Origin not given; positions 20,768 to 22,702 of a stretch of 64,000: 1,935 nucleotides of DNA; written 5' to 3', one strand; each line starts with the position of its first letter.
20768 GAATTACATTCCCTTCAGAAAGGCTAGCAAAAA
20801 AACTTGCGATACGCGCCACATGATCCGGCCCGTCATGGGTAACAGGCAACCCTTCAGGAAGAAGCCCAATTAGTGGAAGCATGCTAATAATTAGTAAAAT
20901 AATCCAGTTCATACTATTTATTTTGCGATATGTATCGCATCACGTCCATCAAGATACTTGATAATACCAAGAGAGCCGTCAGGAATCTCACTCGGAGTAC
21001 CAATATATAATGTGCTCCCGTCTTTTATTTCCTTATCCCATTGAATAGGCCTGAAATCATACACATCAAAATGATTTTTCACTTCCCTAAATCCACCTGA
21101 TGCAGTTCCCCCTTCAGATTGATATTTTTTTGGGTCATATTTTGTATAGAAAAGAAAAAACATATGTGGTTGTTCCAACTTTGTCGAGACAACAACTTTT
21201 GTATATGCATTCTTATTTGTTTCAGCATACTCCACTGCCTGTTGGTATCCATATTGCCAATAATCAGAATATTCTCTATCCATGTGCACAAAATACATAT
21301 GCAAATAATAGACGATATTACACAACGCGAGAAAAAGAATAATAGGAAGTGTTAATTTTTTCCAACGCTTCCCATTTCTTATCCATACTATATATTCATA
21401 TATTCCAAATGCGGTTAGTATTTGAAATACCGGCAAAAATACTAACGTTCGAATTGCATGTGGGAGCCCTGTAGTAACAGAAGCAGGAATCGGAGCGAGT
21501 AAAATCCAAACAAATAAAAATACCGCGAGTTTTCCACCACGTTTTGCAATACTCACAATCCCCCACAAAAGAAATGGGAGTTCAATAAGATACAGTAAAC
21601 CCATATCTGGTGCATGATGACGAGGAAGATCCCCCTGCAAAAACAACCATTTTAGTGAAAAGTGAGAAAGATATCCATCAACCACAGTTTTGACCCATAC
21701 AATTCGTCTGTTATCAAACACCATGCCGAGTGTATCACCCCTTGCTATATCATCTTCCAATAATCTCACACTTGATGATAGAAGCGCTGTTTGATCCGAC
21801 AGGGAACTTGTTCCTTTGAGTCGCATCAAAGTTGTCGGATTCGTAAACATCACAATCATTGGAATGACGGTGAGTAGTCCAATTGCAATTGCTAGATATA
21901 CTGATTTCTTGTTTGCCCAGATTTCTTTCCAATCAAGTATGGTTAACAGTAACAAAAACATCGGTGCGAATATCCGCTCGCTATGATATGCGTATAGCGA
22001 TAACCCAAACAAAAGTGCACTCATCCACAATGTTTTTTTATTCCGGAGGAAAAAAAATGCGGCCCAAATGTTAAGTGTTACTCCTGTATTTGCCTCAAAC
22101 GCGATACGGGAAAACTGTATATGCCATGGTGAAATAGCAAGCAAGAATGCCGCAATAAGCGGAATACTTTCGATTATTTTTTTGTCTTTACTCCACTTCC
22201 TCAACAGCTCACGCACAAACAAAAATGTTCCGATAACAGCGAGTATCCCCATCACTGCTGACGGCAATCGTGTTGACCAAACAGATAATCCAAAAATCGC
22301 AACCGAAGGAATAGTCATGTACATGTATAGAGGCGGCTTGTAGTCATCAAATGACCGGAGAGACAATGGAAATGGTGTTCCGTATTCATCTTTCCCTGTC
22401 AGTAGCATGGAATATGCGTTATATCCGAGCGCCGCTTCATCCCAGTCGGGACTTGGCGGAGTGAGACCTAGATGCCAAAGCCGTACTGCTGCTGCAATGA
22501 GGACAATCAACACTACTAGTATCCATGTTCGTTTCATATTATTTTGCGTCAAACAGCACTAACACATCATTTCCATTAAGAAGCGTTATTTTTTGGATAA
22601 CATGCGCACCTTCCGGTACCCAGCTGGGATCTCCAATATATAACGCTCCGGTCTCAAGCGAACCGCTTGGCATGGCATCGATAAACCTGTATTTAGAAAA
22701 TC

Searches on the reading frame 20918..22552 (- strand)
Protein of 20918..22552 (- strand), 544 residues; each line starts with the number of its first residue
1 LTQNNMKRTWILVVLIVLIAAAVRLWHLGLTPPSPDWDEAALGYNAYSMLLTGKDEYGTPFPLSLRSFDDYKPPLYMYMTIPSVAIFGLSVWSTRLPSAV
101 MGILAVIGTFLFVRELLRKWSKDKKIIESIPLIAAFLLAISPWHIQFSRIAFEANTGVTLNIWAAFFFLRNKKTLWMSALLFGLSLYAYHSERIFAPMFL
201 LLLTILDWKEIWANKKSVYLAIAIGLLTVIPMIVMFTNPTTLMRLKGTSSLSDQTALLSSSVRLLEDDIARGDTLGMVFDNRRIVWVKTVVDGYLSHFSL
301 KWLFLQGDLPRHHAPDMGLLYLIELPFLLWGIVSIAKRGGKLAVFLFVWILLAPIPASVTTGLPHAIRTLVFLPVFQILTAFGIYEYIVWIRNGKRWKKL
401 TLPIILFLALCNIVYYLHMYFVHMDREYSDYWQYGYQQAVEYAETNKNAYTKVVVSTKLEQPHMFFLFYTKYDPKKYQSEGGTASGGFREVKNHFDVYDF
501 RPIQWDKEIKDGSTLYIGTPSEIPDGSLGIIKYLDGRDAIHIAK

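Call 3: search_protein_families(library=pfam, proteins=[window:20918-22552:-], max_evalue=1)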
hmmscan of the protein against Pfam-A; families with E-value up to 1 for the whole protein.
window:20918-22552:- (544 aa): 3 families
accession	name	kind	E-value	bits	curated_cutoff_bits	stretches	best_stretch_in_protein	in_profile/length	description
PF13231.12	PMT_2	-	5.5e-09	36.9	26.1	1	72-234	2-159/160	Dolichyl-phosphate-mannose-protein mannosyltransferase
PF15348.11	GEMIN8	-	0.11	12.9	29.7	1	426-458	6-37/229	Gemini of Cajal bodies-associated protein 8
PF16020.10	Deltameth_res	-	0.2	11.9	27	0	207-230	9-33/52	Deltamethrin resistance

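Call 4: search_protein_families(library=ncbifam, proteins=[window:20918-22552:-], max_evalue=1)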
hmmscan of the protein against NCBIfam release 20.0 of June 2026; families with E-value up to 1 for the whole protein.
window:20918-22552:- (544 aa): 1 family
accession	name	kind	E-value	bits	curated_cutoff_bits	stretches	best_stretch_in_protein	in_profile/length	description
TIGR03663.1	TIGR03663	subfamily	2.4e-11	43.3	126.25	1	11-233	2-208/435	flippase activity-associated protein Agl23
